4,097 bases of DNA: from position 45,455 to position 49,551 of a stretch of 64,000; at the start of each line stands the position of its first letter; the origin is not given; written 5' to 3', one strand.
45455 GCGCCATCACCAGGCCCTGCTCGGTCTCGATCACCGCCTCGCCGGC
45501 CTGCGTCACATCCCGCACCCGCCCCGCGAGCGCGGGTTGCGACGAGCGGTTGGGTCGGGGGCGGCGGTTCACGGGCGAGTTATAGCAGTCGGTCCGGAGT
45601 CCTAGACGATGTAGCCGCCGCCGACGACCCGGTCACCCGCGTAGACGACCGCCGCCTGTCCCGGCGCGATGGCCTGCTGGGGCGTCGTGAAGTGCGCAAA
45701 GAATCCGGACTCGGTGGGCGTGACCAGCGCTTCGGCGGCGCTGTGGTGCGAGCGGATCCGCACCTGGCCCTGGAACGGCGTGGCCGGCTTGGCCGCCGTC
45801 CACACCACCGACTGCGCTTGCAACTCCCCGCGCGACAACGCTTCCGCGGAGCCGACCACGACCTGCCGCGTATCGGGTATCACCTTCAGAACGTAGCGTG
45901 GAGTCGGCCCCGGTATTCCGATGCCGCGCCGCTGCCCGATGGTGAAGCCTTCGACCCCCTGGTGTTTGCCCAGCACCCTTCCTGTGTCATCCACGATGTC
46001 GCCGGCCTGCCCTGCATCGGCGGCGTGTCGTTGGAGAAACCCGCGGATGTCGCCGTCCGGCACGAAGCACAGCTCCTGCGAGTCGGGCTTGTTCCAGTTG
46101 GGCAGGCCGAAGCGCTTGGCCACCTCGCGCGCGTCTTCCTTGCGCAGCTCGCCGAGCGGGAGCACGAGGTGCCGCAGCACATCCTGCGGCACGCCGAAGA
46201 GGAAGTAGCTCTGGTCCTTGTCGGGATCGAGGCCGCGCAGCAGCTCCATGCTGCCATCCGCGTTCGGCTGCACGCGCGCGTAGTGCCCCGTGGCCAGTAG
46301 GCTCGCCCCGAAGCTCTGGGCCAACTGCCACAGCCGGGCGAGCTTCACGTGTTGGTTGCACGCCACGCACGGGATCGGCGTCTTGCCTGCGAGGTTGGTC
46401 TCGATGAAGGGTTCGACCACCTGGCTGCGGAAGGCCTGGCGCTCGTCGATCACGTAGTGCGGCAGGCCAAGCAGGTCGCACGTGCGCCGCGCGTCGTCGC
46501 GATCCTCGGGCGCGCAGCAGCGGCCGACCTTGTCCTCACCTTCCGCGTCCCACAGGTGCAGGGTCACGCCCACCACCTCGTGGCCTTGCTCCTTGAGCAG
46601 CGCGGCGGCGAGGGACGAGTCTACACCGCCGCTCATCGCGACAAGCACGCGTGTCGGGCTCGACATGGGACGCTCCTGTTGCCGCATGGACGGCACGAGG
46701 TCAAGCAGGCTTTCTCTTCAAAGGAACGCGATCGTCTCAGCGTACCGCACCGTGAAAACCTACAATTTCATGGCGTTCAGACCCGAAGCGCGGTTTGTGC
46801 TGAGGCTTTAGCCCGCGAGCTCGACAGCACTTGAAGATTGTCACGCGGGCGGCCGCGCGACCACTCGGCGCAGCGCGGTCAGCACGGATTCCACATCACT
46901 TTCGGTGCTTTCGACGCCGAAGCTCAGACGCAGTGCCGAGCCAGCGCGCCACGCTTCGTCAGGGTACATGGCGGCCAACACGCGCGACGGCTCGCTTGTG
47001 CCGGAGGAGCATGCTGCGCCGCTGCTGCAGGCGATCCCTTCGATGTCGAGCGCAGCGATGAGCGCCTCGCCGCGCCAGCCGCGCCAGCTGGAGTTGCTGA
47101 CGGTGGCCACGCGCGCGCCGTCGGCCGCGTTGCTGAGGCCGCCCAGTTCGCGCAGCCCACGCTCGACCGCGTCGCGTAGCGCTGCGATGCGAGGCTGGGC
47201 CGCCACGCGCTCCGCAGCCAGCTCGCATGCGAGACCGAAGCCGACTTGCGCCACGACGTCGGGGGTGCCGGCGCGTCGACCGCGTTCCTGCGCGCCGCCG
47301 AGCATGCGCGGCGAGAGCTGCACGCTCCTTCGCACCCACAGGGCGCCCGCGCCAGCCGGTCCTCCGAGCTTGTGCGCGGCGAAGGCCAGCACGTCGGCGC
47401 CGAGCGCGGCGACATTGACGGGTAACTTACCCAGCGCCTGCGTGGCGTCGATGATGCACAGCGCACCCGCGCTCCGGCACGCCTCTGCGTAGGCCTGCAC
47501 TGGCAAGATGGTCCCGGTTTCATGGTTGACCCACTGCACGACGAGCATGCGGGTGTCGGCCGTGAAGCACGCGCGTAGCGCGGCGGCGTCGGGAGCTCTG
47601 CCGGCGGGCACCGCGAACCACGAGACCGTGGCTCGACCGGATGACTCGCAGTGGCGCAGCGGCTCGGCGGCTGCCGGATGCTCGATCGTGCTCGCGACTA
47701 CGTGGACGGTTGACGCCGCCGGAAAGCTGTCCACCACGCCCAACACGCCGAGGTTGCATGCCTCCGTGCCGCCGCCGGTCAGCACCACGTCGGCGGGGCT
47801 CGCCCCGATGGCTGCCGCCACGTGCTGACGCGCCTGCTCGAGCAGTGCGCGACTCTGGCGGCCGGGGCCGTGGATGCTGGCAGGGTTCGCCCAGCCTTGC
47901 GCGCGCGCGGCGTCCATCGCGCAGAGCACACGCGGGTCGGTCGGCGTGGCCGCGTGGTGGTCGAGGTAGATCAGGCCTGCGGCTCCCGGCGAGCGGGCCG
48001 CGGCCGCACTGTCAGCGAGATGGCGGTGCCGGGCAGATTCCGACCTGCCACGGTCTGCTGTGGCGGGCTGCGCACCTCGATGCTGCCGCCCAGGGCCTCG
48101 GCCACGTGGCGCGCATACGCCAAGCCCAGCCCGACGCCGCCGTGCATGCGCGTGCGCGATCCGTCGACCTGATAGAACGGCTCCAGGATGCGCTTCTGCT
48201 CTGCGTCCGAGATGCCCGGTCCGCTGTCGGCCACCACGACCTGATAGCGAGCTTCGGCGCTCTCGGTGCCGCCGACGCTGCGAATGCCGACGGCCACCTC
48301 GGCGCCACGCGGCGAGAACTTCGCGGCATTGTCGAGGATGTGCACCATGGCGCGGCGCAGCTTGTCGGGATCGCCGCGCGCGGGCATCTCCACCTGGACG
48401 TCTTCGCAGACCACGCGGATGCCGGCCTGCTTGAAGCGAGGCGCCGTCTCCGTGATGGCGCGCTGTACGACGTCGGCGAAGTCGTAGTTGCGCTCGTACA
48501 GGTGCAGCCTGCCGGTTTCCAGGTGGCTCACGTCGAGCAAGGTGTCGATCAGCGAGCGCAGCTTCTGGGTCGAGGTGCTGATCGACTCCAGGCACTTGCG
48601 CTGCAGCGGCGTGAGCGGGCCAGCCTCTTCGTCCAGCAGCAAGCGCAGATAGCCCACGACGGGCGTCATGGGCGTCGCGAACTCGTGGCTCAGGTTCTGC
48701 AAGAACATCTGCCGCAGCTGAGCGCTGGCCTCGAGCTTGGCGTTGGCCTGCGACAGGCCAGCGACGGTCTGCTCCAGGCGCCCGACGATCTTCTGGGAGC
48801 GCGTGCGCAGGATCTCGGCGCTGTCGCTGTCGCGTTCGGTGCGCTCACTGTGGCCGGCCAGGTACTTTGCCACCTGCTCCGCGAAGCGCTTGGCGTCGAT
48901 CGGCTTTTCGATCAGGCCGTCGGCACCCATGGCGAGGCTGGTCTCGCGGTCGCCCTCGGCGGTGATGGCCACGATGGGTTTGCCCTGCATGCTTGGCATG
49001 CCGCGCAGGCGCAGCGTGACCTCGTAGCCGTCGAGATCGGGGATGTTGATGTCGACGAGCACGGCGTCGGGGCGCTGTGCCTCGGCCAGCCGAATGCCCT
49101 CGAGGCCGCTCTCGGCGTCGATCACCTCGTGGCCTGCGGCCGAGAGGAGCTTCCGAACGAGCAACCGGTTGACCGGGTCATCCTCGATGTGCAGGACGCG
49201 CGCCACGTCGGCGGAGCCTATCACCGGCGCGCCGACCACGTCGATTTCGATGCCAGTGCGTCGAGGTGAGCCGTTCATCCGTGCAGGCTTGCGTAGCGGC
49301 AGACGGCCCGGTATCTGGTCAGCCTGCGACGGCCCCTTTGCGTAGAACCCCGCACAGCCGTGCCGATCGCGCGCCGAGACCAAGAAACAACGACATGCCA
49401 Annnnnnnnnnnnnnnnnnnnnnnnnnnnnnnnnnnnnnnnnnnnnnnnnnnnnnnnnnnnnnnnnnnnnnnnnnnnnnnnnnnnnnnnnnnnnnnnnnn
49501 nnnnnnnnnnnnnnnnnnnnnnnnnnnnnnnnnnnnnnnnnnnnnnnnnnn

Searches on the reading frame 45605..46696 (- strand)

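Call 57: search_protein_families(library=pfam, proteins=[window:45605-46696:-], max_evalue=0.0001)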
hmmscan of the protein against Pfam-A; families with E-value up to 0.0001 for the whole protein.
window:45605-46696:- (364 aa): 4 families
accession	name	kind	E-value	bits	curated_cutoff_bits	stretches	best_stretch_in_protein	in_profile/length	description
PF03054.22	tRNA_Me_trans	-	1.4e-70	237.5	20.6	1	16-213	2-201/202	tRNA methyl transferase HUP domain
PF20258.4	tRNA_Me_trans_C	-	6.7e-17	62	20.6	1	291-363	3-77/77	Aminomethyltransferase beta-barrel domain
PF20259.3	tRNA_Me_trans_M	-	9.3e-16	57.6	27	1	219-282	2-65/66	tRNA methyl transferase PRC-barrel domain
PF00733.27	Asn_synthase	-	1.5e-05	25.3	21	1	11-117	14-114/354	Asparagine synthase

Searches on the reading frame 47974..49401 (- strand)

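Call 57: search_protein_families(library=pfam, proteins=[window:47974-49401:-], max_evalue=0.0001)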
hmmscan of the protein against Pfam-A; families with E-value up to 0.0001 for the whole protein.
window:47974-49401:- (476 aa): 3 families
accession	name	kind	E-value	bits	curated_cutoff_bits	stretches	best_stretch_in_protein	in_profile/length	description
PF02518.31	HATPase_c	-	4.5e-22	79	26.4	1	343-466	1-108/111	Histidine kinase-, DNA gyrase B-, and HSP90-like ATPase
PF00072.30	Response_reg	-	4.1e-20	72.5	30.2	1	69-177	1-110/111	Response regulator receiver domain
PF00512.31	HisKA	-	8.9e-16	58.1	26.9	1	230-297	2-66/66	His Kinase A (phospho-acceptor) domain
